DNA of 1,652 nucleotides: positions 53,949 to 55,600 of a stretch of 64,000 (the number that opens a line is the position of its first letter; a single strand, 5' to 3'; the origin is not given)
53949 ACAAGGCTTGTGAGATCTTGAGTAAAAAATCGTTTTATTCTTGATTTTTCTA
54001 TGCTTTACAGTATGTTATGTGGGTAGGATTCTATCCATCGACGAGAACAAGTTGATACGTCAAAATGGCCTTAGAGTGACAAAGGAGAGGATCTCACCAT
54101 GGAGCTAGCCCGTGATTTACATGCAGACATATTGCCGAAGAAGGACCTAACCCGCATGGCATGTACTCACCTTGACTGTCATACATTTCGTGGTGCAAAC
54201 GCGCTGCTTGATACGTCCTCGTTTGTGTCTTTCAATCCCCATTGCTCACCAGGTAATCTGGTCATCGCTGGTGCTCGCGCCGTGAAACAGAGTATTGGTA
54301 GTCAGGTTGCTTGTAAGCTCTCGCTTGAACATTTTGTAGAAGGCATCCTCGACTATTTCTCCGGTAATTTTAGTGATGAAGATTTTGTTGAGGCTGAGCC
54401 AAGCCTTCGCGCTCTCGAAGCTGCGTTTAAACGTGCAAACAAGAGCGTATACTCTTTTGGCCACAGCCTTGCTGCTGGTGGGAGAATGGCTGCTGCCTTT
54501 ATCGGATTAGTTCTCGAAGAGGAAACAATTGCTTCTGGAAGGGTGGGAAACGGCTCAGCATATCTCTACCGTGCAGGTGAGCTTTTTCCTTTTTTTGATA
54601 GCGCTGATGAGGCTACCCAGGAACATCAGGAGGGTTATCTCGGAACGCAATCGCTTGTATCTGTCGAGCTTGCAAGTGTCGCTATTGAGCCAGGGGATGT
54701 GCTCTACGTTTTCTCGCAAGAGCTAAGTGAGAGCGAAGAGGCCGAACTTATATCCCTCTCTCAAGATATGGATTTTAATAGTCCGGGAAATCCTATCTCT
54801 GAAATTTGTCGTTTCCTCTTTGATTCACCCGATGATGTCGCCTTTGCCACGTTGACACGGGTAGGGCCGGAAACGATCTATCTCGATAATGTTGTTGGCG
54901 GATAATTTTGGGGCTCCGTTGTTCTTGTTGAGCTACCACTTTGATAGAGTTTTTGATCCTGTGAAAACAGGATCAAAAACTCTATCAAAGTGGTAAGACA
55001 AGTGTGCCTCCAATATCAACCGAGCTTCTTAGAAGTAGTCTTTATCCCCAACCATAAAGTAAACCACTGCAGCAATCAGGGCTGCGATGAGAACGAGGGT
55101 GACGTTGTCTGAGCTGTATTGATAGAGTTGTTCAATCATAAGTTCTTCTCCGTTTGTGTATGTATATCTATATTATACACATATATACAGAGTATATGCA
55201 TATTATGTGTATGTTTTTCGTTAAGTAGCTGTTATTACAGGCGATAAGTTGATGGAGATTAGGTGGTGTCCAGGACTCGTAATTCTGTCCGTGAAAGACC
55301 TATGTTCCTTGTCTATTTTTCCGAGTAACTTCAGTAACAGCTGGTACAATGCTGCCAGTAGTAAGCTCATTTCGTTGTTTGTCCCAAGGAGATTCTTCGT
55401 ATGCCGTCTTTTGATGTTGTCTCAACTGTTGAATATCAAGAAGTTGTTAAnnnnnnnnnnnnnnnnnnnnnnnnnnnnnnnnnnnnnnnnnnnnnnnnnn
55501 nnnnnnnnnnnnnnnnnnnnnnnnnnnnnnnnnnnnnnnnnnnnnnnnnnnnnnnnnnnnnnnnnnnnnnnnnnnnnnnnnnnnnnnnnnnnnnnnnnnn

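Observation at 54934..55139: Perfect palindrome with 28-bp arms next to a candidate 36-aa membrane sORF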

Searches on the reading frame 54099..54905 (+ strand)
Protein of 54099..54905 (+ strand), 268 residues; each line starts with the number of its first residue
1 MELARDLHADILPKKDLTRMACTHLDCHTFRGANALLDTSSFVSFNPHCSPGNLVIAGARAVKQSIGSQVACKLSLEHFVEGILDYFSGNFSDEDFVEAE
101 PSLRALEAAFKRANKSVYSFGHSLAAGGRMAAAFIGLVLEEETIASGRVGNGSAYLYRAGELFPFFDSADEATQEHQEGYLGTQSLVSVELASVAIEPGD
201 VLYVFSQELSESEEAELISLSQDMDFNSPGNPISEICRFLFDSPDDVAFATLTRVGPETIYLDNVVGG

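Call 15: search_protein_families(library=pfam, proteins=[window:54099-54905:+], max_evalue=0.01)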
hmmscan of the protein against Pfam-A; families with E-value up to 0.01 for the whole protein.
window:54099-54905:+ (268 aa): 1 family
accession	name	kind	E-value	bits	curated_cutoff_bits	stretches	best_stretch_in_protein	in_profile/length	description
PF13672.11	PP2C_2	-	0.00026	21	24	1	54-169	28-134/209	Protein phosphatase 2C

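Call 18: find_homologous_proteins(query=window:54099-54902:+)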
Query window:54099-54902:+ (268 aa): 123 proteins with E <= 0.001 among 1179 candidates; the best 120 are listed.
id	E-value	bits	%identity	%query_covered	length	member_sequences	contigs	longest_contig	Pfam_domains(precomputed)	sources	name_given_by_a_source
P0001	1.1e-172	590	100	100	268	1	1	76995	-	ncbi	-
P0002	2.0e-115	403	81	87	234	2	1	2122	-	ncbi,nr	ncbi:MAG: hypothetical protein KDD55_11860, partial [Bdellovibrionales bacterium]|nr:hypothetical pr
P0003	3.6e-103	363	65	100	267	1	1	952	-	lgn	-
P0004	3.9e-86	307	60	91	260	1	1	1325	-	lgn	-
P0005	8.6e-85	302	58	91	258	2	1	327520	-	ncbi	-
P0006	1.6e-80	288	58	91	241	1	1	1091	-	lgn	-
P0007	1.7e-78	282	56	91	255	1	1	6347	-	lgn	-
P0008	1.2e-75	272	56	92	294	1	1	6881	-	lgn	-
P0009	1.4e-71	259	51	92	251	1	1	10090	-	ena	-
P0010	9.7e-71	256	54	92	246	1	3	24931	-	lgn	-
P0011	1.0e-70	256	55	90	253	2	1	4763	PF13672.12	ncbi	-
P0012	1.2e-70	256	51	92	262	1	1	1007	-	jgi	-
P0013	1.5e-70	256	60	79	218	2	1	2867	-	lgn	-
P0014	2.3e-70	255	52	93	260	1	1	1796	-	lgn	-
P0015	4.7e-70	254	51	93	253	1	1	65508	-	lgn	-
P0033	5.7e-64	234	49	93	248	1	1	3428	PF13672.12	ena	-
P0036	2.0e-63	232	46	89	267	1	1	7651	PF13672.12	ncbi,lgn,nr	ncbi:MAG: protein phosphatase 2C domain-containing protein [Bdellovibrionales bacterium]|nr:protein 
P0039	1.6e-62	229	47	92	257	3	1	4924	PF13672.12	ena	-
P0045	6.5e-61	224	49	91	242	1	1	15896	PF13672.12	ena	-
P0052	6.2e-60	221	45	89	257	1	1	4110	PF13672.12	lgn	-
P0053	8.9e-60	220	49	91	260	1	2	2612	PF13672.12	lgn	-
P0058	3.0e-59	219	46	91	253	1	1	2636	PF13672.12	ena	-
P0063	6.0e-59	218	45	89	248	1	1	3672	PF13672.12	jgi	jgi:hypothetical protein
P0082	9.5e-56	207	44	91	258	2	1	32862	PF13672.12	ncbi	-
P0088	1.8e-54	203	45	91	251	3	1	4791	PF13672.12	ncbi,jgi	jgi:hypothetical protein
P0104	2.1e-50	190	48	75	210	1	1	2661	PF13672.12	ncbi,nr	ncbi:MAG: protein phosphatase 2C domain-containing protein, partial [Bdellovibrionales bacterium]|nr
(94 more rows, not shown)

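Call 19: find_encoding_contigs(protein=P0002, flank=5000, max_places=3)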
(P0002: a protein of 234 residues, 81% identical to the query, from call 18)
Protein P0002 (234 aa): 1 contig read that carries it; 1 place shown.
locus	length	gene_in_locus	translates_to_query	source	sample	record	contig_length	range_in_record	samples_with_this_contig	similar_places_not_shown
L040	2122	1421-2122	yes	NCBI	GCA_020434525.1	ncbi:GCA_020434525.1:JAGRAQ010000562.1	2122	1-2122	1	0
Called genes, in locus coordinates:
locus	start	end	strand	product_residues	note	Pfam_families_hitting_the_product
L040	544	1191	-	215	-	PF18433:DUF5610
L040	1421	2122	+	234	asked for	?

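Call 20: find_encoding_contigs(protein=P0005, flank=5000, max_places=3)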
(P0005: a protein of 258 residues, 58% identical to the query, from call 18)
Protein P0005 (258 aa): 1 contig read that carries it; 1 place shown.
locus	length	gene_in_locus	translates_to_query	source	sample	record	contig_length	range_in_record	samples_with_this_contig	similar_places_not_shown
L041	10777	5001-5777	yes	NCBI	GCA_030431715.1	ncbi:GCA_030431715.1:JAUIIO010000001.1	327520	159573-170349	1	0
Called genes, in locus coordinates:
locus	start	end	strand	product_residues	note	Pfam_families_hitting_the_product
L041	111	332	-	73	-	PF03884:YacG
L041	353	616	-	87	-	-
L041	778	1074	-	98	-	-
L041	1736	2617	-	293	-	-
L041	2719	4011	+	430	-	PF00266:Aminotran_5, PF00155:Aminotran_1_2 (weak)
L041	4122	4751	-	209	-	PF18433:DUF5610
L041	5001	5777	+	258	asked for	-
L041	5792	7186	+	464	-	PF03727:Hexokinase_2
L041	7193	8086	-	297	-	PF00294:PfkB, PF08543:Phos_pyr_kin (weak)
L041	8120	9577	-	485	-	PF00128:Alpha-amylase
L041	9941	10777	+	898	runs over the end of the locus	PF00534:Glycos_transf_1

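Call 21: find_encoding_contigs(protein=P0004, flank=5000, max_places=3)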
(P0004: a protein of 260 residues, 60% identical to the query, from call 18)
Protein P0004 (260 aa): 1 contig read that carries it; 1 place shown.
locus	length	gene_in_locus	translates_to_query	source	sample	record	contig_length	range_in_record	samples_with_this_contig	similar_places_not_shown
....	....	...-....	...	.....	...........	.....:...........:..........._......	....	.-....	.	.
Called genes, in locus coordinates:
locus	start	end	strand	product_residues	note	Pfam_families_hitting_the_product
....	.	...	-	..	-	?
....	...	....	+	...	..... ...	-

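Call 41: find_encoding_contigs(protein=P0003, flank=3000, max_places=3)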
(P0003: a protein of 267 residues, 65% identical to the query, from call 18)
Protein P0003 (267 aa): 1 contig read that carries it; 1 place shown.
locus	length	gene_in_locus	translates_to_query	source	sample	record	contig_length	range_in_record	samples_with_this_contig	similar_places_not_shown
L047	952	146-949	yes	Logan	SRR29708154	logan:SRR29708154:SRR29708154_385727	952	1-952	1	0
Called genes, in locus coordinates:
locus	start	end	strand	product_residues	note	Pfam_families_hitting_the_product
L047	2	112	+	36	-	?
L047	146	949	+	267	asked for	-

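Call 45: find_related_loci(query=A3, collection=metagenome_contigs, flank=2500)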
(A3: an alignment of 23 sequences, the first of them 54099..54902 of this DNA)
Query A3 (268 aa) in metagenome_contigs; peptide patterns used: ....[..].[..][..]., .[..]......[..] (x = any residue, [..] = any of these).
145 stretches matched a pattern; 24 encode a relative of the query (tblastn E <= 1e-3); 24 distinct loci.
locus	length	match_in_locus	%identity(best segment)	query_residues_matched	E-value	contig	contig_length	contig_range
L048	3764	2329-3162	45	16-264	1e-66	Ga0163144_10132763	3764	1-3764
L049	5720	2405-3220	43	13-266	6e-66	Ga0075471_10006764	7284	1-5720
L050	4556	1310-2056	46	20-262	1e-65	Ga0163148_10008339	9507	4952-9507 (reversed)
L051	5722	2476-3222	46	20-262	1e-65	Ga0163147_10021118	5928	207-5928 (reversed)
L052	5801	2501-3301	43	20-267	1e-64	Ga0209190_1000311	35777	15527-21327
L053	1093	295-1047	43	16-266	2e-68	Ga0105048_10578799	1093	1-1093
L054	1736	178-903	46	20-262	9e-65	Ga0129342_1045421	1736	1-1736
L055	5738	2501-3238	46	17-262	2e-62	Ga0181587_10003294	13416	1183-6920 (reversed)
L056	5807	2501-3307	42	18-267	5e-61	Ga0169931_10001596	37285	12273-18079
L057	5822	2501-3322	40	14-266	2e-59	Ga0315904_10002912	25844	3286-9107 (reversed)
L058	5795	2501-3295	40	20-261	4e-59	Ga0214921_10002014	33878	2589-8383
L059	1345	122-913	42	20-261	2e-61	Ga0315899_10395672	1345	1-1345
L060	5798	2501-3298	39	20-266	7e-57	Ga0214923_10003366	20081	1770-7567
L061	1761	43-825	39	20-261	1e-58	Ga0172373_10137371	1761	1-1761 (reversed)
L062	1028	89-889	37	12-262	4e-58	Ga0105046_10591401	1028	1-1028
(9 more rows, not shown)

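Call 64: find_encoding_contigs(protein=P0013, flank=3000, max_places=3)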
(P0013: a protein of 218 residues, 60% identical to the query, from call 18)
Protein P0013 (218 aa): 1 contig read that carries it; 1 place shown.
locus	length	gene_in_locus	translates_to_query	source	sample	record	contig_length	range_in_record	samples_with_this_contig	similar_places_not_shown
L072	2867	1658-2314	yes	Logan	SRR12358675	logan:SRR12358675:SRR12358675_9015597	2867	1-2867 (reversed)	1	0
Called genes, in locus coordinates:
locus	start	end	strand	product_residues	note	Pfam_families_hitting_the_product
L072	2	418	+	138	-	?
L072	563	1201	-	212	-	PF18433:DUF5610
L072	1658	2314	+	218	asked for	-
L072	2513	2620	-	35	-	-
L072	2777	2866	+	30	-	?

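Call 65: find_encoding_contigs(protein=P0008, flank=3000, max_places=3)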
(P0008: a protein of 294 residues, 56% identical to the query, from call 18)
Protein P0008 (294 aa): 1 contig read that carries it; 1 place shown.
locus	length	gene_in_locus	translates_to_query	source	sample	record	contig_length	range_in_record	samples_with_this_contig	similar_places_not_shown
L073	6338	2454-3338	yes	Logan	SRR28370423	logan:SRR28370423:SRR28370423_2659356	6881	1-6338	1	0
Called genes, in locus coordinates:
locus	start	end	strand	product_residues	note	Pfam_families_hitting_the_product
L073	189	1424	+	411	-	PF00266:Aminotran_5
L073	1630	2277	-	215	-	PF18433:DUF5610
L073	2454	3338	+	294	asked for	-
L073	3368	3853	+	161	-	PF04461:YajQ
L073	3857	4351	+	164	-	PF00293:NUDIX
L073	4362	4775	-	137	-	PF01934:HepT-like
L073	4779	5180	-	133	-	PF22600:MTPAP-like_central (faint), PF01909:NTP_transf_2, PF18765:Polbeta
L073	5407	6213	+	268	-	PF00303:Thymidylat_synt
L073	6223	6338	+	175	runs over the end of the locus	PF00186:DHFR_1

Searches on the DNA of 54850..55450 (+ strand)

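Call 53: search_rna_families(source=window, start=54850, end=55450, threshold=evalue, max_evalue=10)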
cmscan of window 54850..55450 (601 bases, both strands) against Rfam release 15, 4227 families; matches with E-value up to 10: 25.
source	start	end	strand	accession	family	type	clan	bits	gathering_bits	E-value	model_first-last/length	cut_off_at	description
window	54930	54999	-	RF04239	mir-4679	Gene; miRNA;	-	44.5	88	1.7e-07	1-75/75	no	mir-4679 microRNA precursor family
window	54931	54999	+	RF04239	mir-4679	Gene; miRNA;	-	42.2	88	6.7e-07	1-75/75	no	mir-4679 microRNA precursor family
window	54931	54998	-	RF03244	mir-4798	Gene; miRNA;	-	37.4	75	3.9e-06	1-75/75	no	mir-4798 microRNA precursor family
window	54935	54994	-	RF03638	mir-1537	Gene; miRNA;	-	35.1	63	1.8e-05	1-61/61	no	mir-1537 microRNA precursor family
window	54935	54994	+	RF03638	mir-1537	Gene; miRNA;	-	34.8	63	2.2e-05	1-61/61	no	mir-1537 microRNA precursor family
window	54929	54996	-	RF00927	mir-582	Gene; miRNA;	-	34.2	84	5.1e-05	1-83/83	no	mir-582 microRNA precursor family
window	54932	54997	-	RF04049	MIR7127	Gene; miRNA;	-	33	100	0.00019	1-132/132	no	MIR7127 microRNA precursor family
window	54927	55002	-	RF04098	MIR9471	Gene; miRNA;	-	28.5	150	0.00041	1-135/135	no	MIR9471 microRNA precursor family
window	55139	55218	-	RF04323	Pestivirus-3UTR-SLIV-SLII-BVDV-1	Gene; sRNA;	CL00151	25.2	90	1.1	1-128/128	no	Pestivirus 3' UTR SLIV and SLII bovine viral diarrhea virus (BVDV-1)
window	55164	55216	+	RF04154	mir-1277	Gene; miRNA;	-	24.5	81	0.039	1-78/78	no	mir-1277 microRNA precursor family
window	54940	54989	+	RF03789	MIR5269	Gene; miRNA;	-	23.5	60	0.081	1-80/80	no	MIR5269 microRNA precursor family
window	54904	55002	-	RF01465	rli31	Gene; sRNA;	-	23.2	80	0.29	1-115/115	no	Listeria sRNA rli31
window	54932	54999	+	RF03494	mir-4680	Gene; miRNA;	-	22.4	78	0.15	1-69/69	no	mir-4680 microRNA precursor family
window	55155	55189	-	RF04217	mir-297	Gene; miRNA;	-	20.5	90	0.62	20-55/71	no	mir-297 microRNA precursor family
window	54923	55045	+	RF01859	Phe_leader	Cis-reg; leader;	-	18.7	55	1.7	1-125/125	no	Phenylalanine leader peptide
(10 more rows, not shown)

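Call 54: search_dna_similar(query=window:54906-55400:+, collection=phages, mode=distant, max_evalue=1)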
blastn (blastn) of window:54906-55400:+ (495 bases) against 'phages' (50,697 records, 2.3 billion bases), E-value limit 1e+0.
No match.

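Call 55: search_dna_similar(query=window:54906-55400:+, collection=plasmids, mode=distant, max_evalue=1)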
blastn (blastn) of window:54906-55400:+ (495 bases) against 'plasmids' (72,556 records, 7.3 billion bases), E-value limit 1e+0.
No match.

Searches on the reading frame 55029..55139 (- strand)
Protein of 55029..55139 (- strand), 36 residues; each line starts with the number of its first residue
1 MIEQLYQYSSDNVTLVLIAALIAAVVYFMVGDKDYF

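Call 15: search_protein_families(library=pfam, proteins=[window:55029-55139:-], max_evalue=0.01)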
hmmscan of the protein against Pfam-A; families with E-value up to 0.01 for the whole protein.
window:55029-55139:- (36 aa): 0 families

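Call 17: find_encoding_contigs(protein=window:55029-55139:-, flank=5000, max_places=10)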
Protein window:55029-55139:- (36 aa): no gene with exactly this product is on record in the collection.

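Call 32: search_protein_representatives(protein=window:55032-55139:-)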
Query: 36 residues. Proteins with E-value up to 0.001 (for the whole library): 2; up to 1e-10: 1; up to 1e-30: 0. The best 2 are listed.
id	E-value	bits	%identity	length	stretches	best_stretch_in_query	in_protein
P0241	6.0e-15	67.8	100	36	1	1-36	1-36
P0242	5.9e-08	46.9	41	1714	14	3-29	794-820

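Call 33: list_cluster_members(proteins=[P0241, P0001])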
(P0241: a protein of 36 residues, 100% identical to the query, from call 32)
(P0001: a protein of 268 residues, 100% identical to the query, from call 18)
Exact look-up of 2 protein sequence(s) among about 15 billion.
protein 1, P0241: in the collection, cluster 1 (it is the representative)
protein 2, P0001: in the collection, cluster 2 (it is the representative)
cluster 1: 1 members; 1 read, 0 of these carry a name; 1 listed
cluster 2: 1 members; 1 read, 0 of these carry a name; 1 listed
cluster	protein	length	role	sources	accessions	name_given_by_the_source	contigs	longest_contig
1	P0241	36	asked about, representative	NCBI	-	-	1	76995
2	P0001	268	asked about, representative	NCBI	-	-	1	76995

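Call 59: search_protein_families(library=ncbifam, proteins=[window:55032-55139:-], max_evalue=10)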
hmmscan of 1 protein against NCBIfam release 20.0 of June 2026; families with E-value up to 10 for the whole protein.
seq(36 aa): 0 families

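Call 60: search_protein_families(library=pfam, proteins=[window:55032-55139:-], max_evalue=10)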
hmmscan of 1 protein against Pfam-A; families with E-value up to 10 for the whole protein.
seq(36 aa): 2 families
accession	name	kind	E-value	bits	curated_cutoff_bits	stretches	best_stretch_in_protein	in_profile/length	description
PF21505.3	RPN2_N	-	0.023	14.5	27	1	2-34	43-73/296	26S proteasome subunit RPN2, N-terminal domain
PF09925.14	DUF2157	-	0.052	13.7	32.4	1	1-31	111-141/146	Predicted membrane protein (DUF2157)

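Call 61: search_protein_families(library=padloc, proteins=[window:55032-55139:-], max_evalue=10)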
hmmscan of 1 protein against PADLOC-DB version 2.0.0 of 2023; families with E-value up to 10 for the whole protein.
seq(36 aa): 0 families

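Call 97: predict_structure(protein=window:55032-55139:-)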
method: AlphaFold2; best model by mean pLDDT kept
length: 36 residues; sequences in the alignment: 1
mean_pLDDT: 87.5   pTM: 0.45
mean pLDDT of the five models: 87.5, 83.5, 83.0, 81.5, 80.8
residues with pLDDT >= 90: 19; 70-90: 13; 50-70: 4; < 50: 0
segments of 3 or more residues with pLDDT < 50: none
pLDDT, mean of each block of 10 residues (from residue 1): 87 95 93 68
secondary structure, 60 per line:
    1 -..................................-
elements in order: H2-35
